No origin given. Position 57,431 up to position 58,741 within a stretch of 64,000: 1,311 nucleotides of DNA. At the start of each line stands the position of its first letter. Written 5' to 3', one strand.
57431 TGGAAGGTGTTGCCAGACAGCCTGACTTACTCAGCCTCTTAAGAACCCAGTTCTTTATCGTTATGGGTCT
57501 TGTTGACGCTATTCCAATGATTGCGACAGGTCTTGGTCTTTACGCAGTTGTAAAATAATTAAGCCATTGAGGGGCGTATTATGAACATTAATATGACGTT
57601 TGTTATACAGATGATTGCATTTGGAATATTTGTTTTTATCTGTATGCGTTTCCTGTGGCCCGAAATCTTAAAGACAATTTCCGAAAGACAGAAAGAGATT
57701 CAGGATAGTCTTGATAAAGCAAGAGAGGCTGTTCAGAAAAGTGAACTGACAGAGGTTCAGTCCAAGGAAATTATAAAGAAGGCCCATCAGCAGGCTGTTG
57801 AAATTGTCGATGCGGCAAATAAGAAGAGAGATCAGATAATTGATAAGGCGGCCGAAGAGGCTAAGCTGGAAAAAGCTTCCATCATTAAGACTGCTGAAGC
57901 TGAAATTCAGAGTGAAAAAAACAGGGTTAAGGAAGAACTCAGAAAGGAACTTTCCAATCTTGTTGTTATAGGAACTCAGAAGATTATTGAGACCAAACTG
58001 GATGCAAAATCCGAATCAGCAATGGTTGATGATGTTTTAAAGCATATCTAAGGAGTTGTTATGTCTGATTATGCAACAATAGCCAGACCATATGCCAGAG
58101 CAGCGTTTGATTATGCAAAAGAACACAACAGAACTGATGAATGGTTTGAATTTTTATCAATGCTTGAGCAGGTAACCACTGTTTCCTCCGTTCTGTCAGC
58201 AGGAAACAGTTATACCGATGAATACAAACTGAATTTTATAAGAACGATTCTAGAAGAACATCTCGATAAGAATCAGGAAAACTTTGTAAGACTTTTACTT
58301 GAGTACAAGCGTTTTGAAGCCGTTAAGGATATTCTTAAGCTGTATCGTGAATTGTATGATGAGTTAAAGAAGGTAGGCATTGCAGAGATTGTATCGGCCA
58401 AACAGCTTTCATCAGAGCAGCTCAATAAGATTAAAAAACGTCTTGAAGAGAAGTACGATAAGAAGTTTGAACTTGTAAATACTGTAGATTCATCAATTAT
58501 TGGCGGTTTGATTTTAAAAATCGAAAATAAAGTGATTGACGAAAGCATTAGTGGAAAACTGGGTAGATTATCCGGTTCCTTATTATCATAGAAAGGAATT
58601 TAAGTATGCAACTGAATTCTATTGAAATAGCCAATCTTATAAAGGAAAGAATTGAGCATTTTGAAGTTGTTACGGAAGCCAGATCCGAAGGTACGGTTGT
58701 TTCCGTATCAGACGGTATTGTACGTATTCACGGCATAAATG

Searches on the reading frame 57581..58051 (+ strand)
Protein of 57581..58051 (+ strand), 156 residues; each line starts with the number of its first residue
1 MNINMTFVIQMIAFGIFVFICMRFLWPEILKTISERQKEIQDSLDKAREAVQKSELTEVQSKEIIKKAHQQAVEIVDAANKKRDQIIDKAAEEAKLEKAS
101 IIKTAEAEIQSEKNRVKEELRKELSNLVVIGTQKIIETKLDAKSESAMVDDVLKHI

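Call 6: find_encoding_contigs(protein=window:57581-58051:+, flank=3000, max_places=10)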
Protein window:57581-58051:+ (156 aa): 22 contigs read that carry it; 10 places shown.
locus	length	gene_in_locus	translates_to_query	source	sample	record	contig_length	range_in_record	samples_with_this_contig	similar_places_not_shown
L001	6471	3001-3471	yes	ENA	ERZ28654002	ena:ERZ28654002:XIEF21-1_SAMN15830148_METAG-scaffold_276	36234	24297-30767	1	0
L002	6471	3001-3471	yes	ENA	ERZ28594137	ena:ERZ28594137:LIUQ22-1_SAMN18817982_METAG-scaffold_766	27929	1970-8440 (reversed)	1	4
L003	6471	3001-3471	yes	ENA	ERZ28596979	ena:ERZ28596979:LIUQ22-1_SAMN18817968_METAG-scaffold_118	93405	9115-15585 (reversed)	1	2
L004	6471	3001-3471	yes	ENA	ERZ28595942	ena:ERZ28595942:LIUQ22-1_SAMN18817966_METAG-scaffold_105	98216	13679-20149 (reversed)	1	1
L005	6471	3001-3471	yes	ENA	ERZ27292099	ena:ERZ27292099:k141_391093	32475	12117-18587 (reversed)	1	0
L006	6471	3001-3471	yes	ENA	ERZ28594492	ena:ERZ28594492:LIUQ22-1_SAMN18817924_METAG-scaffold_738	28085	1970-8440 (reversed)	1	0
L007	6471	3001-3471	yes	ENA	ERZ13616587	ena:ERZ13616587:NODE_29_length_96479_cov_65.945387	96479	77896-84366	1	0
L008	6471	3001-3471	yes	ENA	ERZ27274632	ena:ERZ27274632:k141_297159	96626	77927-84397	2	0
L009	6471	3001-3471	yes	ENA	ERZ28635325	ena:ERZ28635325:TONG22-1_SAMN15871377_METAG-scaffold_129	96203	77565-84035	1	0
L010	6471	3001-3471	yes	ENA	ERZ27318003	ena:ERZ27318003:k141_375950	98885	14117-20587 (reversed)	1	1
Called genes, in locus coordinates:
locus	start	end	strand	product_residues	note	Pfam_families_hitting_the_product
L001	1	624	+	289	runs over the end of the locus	PF02195:ParB_N, PF17762:HTH_ParB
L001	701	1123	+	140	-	-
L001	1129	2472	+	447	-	PF00119:ATP-synt_A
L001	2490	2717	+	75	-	PF00137:ATP-synt_C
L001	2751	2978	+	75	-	PF00137:ATP-synt_C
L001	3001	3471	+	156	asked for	PF00430:ATP-synt_B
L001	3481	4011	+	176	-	PF00213:OSCP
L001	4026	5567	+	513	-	PF02874:ATP-synt_ab_N, PF00006:ATP-synt_ab, PF00306:ATP-synt_ab_C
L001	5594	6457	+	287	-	PF00231:ATP-synt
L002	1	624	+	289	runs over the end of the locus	PF02195:ParB_N, PF17762:HTH_ParB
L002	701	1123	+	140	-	-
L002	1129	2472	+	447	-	PF00119:ATP-synt_A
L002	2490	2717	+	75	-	PF00137:ATP-synt_C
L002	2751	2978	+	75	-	PF00137:ATP-synt_C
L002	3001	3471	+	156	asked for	PF00430:ATP-synt_B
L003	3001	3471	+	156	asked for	PF00430:ATP-synt_B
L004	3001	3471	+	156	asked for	PF00430:ATP-synt_B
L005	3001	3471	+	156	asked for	PF00430:ATP-synt_B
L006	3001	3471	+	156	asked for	PF00430:ATP-synt_B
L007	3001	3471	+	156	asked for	PF00430:ATP-synt_B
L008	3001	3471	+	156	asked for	PF00430:ATP-synt_B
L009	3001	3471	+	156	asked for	PF00430:ATP-synt_B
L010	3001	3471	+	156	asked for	PF00430:ATP-synt_B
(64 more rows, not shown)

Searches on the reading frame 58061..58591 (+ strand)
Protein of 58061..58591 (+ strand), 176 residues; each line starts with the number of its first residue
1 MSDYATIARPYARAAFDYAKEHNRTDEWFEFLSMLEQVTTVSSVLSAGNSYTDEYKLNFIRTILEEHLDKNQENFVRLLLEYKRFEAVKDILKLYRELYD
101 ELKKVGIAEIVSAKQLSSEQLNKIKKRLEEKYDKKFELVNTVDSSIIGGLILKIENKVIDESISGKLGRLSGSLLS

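Call 31: find_encoding_contigs(protein=window:58061-58591:+, flank=1200, max_places=10)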
Protein window:58061-58591:+ (176 aa): 16 contigs read that carry it; 6 places shown.
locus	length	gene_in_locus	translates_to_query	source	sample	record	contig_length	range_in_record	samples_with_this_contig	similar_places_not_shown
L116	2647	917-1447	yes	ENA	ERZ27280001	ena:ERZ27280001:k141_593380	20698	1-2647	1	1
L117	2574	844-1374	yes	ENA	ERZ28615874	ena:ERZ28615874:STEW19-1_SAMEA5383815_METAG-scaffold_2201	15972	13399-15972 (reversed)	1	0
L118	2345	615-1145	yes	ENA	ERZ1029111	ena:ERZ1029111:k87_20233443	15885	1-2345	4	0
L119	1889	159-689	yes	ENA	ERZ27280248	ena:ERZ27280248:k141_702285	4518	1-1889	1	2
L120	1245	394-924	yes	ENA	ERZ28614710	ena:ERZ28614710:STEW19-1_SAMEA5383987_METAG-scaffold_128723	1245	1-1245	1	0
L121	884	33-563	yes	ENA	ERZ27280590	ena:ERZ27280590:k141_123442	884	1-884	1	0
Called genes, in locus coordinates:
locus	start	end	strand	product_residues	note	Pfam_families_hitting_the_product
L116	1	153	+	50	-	?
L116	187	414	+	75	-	PF00137:ATP-synt_C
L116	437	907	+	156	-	PF00430:ATP-synt_B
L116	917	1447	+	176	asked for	PF00213:OSCP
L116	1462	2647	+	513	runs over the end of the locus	PF02874:ATP-synt_ab_N, PF00006:ATP-synt_ab, PF00306:ATP-synt_ab_C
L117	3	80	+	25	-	?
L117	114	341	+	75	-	PF00137:ATP-synt_C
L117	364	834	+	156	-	PF00430:ATP-synt_B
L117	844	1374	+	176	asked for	PF00213:OSCP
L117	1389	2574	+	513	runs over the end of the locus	PF02874:ATP-synt_ab_N, PF00006:ATP-synt_ab, PF00306:ATP-synt_ab_C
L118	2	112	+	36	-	?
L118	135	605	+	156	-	PF00430:ATP-synt_B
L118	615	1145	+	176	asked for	PF00213:OSCP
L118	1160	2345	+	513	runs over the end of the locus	PF02874:ATP-synt_ab_N, PF00006:ATP-synt_ab, PF00306:ATP-synt_ab_C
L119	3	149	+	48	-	?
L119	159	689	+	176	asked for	PF00213:OSCP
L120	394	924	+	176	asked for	PF00213:OSCP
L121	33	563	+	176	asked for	PF00213:OSCP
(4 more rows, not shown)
